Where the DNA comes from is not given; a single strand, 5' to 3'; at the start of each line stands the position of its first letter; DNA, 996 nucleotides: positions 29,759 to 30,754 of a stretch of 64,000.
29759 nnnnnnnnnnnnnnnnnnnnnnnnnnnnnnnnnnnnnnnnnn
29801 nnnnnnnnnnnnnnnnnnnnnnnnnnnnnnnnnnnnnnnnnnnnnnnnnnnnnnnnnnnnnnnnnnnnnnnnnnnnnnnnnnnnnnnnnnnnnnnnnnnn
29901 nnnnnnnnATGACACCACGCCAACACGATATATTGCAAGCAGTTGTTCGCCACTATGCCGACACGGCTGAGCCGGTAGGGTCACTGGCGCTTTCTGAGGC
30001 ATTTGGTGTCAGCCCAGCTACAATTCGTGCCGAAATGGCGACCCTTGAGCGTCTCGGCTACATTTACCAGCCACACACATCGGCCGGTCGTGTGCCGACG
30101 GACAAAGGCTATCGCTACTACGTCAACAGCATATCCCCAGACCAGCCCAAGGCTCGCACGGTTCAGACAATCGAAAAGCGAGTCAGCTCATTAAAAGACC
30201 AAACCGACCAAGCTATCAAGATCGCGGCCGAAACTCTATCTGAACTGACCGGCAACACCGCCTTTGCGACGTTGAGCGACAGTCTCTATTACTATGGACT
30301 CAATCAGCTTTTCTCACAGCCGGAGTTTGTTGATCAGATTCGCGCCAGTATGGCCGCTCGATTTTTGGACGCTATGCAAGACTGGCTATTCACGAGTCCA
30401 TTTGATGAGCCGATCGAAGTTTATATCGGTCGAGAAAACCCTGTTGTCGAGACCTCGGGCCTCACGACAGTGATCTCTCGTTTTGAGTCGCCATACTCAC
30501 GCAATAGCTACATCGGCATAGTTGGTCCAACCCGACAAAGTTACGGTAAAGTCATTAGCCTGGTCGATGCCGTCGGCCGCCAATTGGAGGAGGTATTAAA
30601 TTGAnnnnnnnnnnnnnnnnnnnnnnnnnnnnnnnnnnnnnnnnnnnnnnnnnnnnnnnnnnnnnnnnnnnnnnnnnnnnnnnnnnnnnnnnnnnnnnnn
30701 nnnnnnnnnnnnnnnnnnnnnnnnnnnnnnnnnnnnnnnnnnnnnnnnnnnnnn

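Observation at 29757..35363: hrcA-grpE-dnaK operon with tandem CIRCE operators and atypical passengers (mini-pyrophosphatase, NYN-domain gene, Zn-finger-less DnaJ)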

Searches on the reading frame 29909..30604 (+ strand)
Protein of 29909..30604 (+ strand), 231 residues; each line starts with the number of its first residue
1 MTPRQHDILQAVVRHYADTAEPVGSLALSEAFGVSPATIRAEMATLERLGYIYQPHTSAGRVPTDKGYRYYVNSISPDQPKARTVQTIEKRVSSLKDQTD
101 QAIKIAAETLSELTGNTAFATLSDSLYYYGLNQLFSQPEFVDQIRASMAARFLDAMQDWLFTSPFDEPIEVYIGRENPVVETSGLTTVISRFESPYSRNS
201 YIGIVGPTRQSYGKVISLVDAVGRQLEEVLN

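Call 3: search_protein_families(library=pfam, proteins=[window:29909-30604:+], max_evalue=0.01)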
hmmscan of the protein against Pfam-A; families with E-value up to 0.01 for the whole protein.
window:29909-30604:+ (231 aa): 6 families
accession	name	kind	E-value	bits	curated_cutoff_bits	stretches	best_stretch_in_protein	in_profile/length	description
PF01628.27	HrcA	-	7.4e-16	59.2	22.2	1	83-216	85-215/215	HrcA protein C terminal domain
PF03444.21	HrcA_DNA-bdg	-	9.8e-06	25.6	21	1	2-69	3-71/79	Winged helix-turn-helix transcription repressor, HrcA DNA-binding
PF08279.18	HTH_11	-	0.00022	21.4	25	1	27-51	20-44/55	HTH domain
PF09339.16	HTH_IclR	-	0.00066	19.8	22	1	17-54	13-50/52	IclR helix-turn-helix domain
PF01726.22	LexA_DNA_bind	-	0.002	18.3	23.7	1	1-53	4-57/65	LexA DNA binding domain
PF08220.18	HTH_DeoR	-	0.004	17.3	21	1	27-56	19-48/57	DeoR-like helix-turn-helix domain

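Call 23: search_solved_structures(query=window:29909-30601:+, max_evalue=1, show_alignments=1)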
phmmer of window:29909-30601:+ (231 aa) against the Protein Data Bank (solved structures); distinct sequences matched with E-value up to 1: 9.
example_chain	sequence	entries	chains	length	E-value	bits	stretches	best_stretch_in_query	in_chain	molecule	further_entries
1stz_A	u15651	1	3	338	2.8e-17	66.5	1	3-77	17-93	Heat-inducible transcription repressor hrcA homolog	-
6en4_C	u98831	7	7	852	0.16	15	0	66-126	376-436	Splicing factor 3B subunit 1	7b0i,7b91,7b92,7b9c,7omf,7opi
7evn_C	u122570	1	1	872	0.17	14.9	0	66-126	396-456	Splicing factor 3B subunit 1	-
9k1o_C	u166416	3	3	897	0.18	14.8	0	66-126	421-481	Splicing factor 3B subunit 1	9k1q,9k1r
9k1y_C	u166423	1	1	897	0.18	14.8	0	66-126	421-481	Splicing factor 3B subunit 1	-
9k1w_C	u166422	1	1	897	0.18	14.8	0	66-126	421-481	Splicing factor 3B subunit 1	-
5ife_C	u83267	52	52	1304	0.42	13.6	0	66-126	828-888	Splicing factor 3B subunit 1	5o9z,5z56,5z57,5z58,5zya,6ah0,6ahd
2o0m_A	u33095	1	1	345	0.54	13.3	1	19-72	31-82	Transcriptional regulator, SorC family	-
7oyk_AAA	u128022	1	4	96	0.76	12.8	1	14-69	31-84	Central glycolytic genes regulator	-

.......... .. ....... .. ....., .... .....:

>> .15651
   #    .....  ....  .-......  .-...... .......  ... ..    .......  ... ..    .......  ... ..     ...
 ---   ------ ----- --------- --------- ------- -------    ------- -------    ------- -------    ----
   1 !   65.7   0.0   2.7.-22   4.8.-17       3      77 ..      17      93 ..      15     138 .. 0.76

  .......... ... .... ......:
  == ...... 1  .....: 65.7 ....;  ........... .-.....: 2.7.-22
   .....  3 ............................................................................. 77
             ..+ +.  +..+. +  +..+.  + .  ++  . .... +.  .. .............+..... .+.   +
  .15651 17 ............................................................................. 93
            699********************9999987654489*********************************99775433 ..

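Call 26: search_protein_families(library=ncbifam, proteins=[window:29909-30604:+], max_evalue=0.01)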
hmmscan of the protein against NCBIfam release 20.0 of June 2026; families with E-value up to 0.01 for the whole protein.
window:29909-30604:+ (231 aa): 5 families
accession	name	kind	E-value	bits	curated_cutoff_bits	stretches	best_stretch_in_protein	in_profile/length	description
TIGR00331.1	hrcA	equivalog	1.4e-54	185.9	197.2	2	2-120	1-123/338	heat-inducible transcriptional repressor HrcA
NF003033.0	PRK03911.1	equivalog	3.5e-13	49.8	248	1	4-78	6-83/264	HrcA family transcriptional regulator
NF040755.1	AgaR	equivalog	0.0049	16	260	1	27-59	25-57/256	transcriptional repressor AgaR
NF041680.1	transp_NF041680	equivalog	0.0053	15.8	440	1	38-127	92-183/439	NF041680 family putative transposase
NF040887.2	trans_reg_YciT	exception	0.0067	16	450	1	1-59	1-54/246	DNA-binding transcriptional regulator YciT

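Call 28: find_homologous_proteins(query=window:29909-30601:+, max_evalue=0.00001)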
Query window:29909-30601:+ (231 aa): 8000 proteins with E <= 0.00001 among 8000 candidates; the best 120 are listed.
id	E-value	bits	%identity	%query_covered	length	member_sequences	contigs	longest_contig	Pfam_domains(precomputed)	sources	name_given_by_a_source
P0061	6.8e-144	495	99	100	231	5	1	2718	PF01628.28,PF03444.22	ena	-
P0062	8.7e-117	406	81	100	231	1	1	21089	PF01628.28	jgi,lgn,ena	-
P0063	1.5e-115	402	80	100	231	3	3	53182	PF01628.28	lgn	-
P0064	3.4e-100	352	70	100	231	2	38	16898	PF01628.28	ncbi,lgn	-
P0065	1.8e-99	350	68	100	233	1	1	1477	PF01628.28,PF03444.22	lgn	-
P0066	3.0e-99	349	68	100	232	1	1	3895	PF01628.28,PF03444.22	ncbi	-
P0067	1.4e-97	344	71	100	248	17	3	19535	PF08279.19,PF01628.28,PF03444.22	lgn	-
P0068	8.5e-97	341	67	100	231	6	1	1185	PF01628.28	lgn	-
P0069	4.0e-96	339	67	100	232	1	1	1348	PF01628.28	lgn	-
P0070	1.0e-95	338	67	100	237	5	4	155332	PF08279.19,PF01628.28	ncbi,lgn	-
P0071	5.3e-95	335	66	100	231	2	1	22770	PF01628.28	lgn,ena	-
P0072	5.8e-95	335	66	100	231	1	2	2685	PF01628.28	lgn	-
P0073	8.7e-95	335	66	100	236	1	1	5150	PF01628.28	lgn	-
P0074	1.9e-94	333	66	100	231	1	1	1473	PF01628.28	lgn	-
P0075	2.2e-94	333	66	100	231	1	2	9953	PF01628.28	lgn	-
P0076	2.8e-94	333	66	100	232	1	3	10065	PF01628.28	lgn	-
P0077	3.1e-94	333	67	100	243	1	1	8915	PF01628.28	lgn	-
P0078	6.1e-94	332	67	100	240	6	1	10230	PF01628.28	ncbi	-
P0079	1.1e-93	331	67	100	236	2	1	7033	PF01628.28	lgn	-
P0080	2.0e-93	330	66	100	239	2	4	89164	PF01628.28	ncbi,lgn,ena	-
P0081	2.6e-93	330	66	100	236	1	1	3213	PF01628.28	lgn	-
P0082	3.0e-93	330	64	100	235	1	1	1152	PF01628.28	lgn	-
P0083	3.0e-93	329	66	100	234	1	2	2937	PF01628.28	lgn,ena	-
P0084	5.5e-93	329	66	100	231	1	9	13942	PF01628.28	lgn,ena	-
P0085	5.5e-93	329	65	100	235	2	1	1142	PF01628.28,PF03444.22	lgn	-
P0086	5.7e-93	329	66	100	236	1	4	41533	PF01628.28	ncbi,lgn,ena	-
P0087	6.4e-93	328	66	100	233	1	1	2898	PF01628.28,PF03444.22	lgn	-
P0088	8.9e-93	328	66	100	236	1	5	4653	PF01628.28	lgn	-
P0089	9.5e-93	328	66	100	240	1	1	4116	PF01628.28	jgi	jgi:heat-inducible transcriptional repressor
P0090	9.7e-93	328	67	94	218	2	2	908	PF01628.28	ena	-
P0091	1.2e-92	328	65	100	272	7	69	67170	PF01628.28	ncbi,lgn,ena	-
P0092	2.7e-92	326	66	100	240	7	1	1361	PF01628.28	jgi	jgi:heat-inducible transcriptional repressor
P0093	6.9e-92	325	64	100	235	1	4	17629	PF01628.28,PF03444.22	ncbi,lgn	-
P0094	3.6e-91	323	67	100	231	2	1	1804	PF01628.28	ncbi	-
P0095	4.8e-91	322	68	95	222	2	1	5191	PF01628.28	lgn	-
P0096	5.9e-91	322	64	100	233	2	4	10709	PF01628.28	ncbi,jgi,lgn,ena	jgi:heat-inducible transcriptional repressor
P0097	9.6e-91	321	65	100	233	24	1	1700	PF01628.28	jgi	-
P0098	3.6e-90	319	63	100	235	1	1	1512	PF01628.28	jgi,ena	-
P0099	4.9e-90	319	63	100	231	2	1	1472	PF01628.28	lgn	-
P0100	8.3e-90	318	65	100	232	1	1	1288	PF08279.19,PF01628.28,PF03444.22,PF09339.17,PF01726.23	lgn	-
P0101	8.3e-90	318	62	100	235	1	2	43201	PF01628.28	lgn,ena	-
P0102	1.5e-89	317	65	100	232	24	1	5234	PF08279.19,PF01628.28,PF03444.22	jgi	-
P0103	1.7e-89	317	61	100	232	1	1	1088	PF01628.28,PF03444.22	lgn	-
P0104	2.4e-89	317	63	100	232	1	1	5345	PF01628.28,PF03444.22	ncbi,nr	ncbi:MAG: transcriptional regulator [bacterium]|nr:transcriptional regulator [bacterium]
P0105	3.8e-89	316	65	100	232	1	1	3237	PF13412.13,PF08279.19,PF01628.28,PF03444.22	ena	-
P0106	7.9e-89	315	64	100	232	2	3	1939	PF08279.19,PF01628.28,PF03444.22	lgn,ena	-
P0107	1.2e-88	314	64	100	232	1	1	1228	PF08279.19,PF01628.28,PF03444.22,PF01726.23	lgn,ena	-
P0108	1.5e-88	314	64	100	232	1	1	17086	PF01628.28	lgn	-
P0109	2.4e-88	313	66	98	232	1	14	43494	PF08279.19,PF01628.28,PF03444.22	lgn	-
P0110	2.5e-88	313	64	100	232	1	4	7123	PF01628.28,PF03444.22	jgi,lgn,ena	jgi:heat-inducible transcriptional repressor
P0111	3.1e-88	313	64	100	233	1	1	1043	PF01628.28,PF03444.22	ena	-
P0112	3.4e-88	313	62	100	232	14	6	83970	PF08279.19,PF01628.28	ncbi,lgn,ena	-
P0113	7.0e-88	312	64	100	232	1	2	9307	PF13412.13,PF08279.19,PF01628.28,PF03444.22,PF01726.23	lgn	-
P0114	9.8e-88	311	64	94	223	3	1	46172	PF01628.28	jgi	-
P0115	1.6e-87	311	64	100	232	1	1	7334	PF08279.19,PF01628.28,PF03444.22,PF01726.23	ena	-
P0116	1.7e-87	311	61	100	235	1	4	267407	PF01628.28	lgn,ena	-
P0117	2.0e-87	310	64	100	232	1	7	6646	PF08279.19,PF01628.28,PF03444.22,PF01726.23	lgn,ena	-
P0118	2.0e-87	310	64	100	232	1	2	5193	PF08279.19,PF01628.28,PF03444.22,PF01726.23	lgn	-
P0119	2.1e-87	310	64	100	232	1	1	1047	PF08279.19,PF01628.28,PF03444.22,PF01726.23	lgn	-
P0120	2.8e-87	310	61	100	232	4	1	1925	PF01628.28,PF03444.22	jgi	jgi:heat-inducible transcriptional repressor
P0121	3.7e-87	310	64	100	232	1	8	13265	PF13412.13,PF08279.19,PF01628.28,PF03444.22,PF01726.23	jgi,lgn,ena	-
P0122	3.7e-87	310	64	100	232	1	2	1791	PF13412.13,PF08279.19,PF01628.28,PF03444.22,PF01726.23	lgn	-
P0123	4.0e-87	309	63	100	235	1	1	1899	PF08279.19,PF01628.28,PF03444.22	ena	-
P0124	6.0e-87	309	63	100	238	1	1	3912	PF08279.19,PF01628.28,PF03444.22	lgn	-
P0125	6.0e-87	309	64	100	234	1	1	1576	PF08279.19,PF01628.28,PF03444.22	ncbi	-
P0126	6.7e-87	309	63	100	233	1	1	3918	PF08279.19,PF01628.28,PF03444.22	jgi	-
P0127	7.5e-87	309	63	100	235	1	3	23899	PF08279.19,PF01628.28,PF03444.22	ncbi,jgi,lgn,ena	-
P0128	9.7e-87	308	62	100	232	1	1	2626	PF13412.13,PF08279.19,PF01628.28,PF03444.22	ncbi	-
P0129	1.6e-86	308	64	100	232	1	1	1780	PF13412.13,PF08279.19,PF01628.28,PF03444.22,PF01726.23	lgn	-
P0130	1.7e-86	307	63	100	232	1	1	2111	PF13412.13,PF08279.19,PF01628.28,PF03444.22,PF01726.23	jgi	-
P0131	1.7e-86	307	64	100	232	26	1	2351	PF13412.13,PF08279.19,PF01628.28,PF03444.22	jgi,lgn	-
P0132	1.8e-86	307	61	100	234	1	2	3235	PF08279.19,PF01628.28,PF03444.22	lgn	-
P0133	3.0e-86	307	63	100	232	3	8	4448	PF08279.19,PF01628.28,PF03444.22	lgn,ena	-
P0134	5.8e-86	306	63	100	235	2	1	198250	PF01628.28,PF03444.22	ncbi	-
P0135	7.1e-86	305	64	100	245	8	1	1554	PF08279.19,PF01628.28,PF03444.22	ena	-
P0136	8.5e-86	305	63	100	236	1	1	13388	PF01628.28,PF03444.22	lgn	-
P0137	8.9e-86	305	63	100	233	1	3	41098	PF08279.19,PF01628.28,PF03444.22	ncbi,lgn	-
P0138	1.0e-85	305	62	100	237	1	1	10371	PF08279.19,PF01628.28,PF03444.22,PF01726.23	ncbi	-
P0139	1.1e-85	305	60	100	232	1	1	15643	PF01628.28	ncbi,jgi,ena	ncbi:MAG: transcriptional regulator [bacterium]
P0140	1.4e-85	304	62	100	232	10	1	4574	PF08279.19,PF01628.28,PF03444.22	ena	-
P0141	1.9e-85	304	62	100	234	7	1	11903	PF01628.28,PF03444.22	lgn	-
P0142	2.2e-85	304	62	98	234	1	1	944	PF08279.19,PF01628.28,PF03444.22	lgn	-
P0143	2.5e-85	304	61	100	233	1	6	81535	PF08279.19,PF01628.28,PF03444.22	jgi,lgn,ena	-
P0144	2.8e-85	303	63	100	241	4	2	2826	PF08279.19,PF01628.28,PF03444.22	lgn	-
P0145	4.1e-85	303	62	100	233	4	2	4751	PF01628.28,PF03444.22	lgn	-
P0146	4.6e-85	303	63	100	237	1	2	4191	PF08279.19,PF01628.28,PF03444.22,PF01726.23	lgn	-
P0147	4.8e-85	303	61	100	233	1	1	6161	PF01628.28,PF03444.22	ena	-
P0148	4.8e-85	303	61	100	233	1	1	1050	PF01628.28,PF03444.22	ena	-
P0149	5.0e-85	303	61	100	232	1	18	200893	PF08279.19,PF01628.28,PF03444.22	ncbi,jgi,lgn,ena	jgi:heat-inducible transcriptional repressor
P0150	6.3e-85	302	61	100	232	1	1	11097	PF08279.19,PF01628.28,PF03444.22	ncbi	-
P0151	6.6e-85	302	61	100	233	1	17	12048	PF01628.28,PF03444.22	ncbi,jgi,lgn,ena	jgi:heat-inducible transcriptional repressor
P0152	6.6e-85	302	61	100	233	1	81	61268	PF01628.28,PF03444.22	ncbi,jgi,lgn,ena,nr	ncbi:MAG: transcriptional regulator [Candidatus Saccharibacteria bacterium]|jgi:heat-inducible trans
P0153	7.1e-85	302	61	100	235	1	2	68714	PF01628.28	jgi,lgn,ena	-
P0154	7.3e-85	302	61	100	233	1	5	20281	PF01628.28,PF03444.22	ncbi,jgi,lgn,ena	jgi:heat-inducible transcriptional repressor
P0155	7.5e-85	302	61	100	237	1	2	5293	PF08279.19,PF01628.28,PF03444.22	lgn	-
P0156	8.9e-85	302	59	100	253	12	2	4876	PF01628.28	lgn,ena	-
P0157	9.3e-85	302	61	100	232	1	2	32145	PF08279.19,PF01628.28,PF03444.22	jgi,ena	-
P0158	1.1e-84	302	62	100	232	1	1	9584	PF01628.28,PF03444.22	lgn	-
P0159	1.1e-84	302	62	100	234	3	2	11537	PF01628.28,PF03444.22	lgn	-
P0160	1.2e-84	301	64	100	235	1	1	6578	PF01628.28,PF03444.22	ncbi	-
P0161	1.3e-84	301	61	100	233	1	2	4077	PF01628.28,PF03444.22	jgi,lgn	jgi:heat-inducible transcriptional repressor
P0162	1.7e-84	301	61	100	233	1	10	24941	PF01628.28,PF03444.22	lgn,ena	-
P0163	1.7e-84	301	61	100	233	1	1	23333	PF01628.28,PF03444.22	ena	-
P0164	1.7e-84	301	61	100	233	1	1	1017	PF01628.28,PF03444.22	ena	-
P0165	2.4e-84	300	61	100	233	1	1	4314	PF01628.28,PF03444.22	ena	-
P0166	3.2e-84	300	62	100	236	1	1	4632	PF08279.19,PF01628.28,PF03444.22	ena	-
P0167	3.3e-84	300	62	100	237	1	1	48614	PF08279.19,PF01628.28,PF03444.22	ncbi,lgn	-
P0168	3.3e-84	300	61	100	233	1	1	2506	PF01628.28,PF03444.22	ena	-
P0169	3.5e-84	300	61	100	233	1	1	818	PF01628.28,PF03444.22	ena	-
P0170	4.3e-84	300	62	100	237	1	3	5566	PF08279.19,PF01628.28,PF03444.22,PF01726.23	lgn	-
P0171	4.7e-84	299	61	100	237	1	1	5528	PF08279.19,PF01628.28,PF03444.22,PF01726.23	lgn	-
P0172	4.7e-84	299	61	100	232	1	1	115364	PF08279.19,PF01628.28,PF03444.22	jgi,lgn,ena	-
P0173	1.2e-83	298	62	98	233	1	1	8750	PF08279.19,PF01628.28,PF03444.22,PF01726.23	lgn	-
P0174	1.5e-83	298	61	100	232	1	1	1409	PF08279.19,PF01628.28,PF03444.22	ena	-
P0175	2.2e-83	297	61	100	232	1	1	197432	PF01628.28,PF03444.22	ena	-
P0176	2.3e-83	297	60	100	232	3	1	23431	PF01628.28,PF03444.22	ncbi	-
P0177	8.2e-83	295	61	100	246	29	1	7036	PF01628.28,PF03444.22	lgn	-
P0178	8.3e-83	295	61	100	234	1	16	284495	PF08279.19,PF01628.28,PF03444.22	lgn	-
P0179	1.3e-82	295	60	100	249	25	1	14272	PF13412.13,PF08279.19,PF01628.28,PF03444.22,PF01726.23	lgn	-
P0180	1.4e-82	295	61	100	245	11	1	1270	PF08279.19,PF01628.28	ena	-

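Call 31: search_solved_structures(query=A2, max_evalue=0.01, show_alignments=1)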
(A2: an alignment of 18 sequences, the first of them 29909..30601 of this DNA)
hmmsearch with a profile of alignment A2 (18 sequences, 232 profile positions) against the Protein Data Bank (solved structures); distinct sequences matched with E-value up to 0.01: 1.
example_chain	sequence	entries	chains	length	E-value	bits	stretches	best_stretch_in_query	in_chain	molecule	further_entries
1stz_A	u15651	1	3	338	6.1e-23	84.7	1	2-84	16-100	Heat-inducible transcription repressor hrcA homolog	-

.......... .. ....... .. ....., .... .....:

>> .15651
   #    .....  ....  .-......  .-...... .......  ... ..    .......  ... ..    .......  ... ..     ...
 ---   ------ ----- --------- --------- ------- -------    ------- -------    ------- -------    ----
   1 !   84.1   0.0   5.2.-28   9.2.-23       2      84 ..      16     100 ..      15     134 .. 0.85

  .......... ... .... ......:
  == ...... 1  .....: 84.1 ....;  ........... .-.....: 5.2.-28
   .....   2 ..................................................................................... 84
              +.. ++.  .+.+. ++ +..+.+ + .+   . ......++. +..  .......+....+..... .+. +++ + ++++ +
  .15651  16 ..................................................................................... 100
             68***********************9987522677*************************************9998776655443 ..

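Call 38: predict_structure(alignment_id=A2)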
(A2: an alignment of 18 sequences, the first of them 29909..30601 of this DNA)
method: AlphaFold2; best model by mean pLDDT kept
length: 231 residues; sequences in the alignment: 18
mean_pLDDT: 81.9   pTM: 0.74
mean pLDDT of the five models: 81.9, 74.7, 71.9, 56.4, 52.3
residues with pLDDT >= 90: 60; 70-90: 136; 50-70: 34; < 50: 1
segments of 3 or more residues with pLDDT < 50: none
pLDDT, mean of each block of 10 residues (from residue 1): 92 86 90 93 94 84 88 69 74 70 89 88 85 67 62 84 80 76 77 85 80 85 88 83
secondary structure, 60 per line:
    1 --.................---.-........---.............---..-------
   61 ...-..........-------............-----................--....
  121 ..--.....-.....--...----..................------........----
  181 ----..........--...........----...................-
elements in order: H3-19 H25-32 H36-48 E61-63 H65-74 H82-93 H99-114 E117-122 E125-129 H131-135 H145-162 E169-173 E185-194 E197-207 H212-230
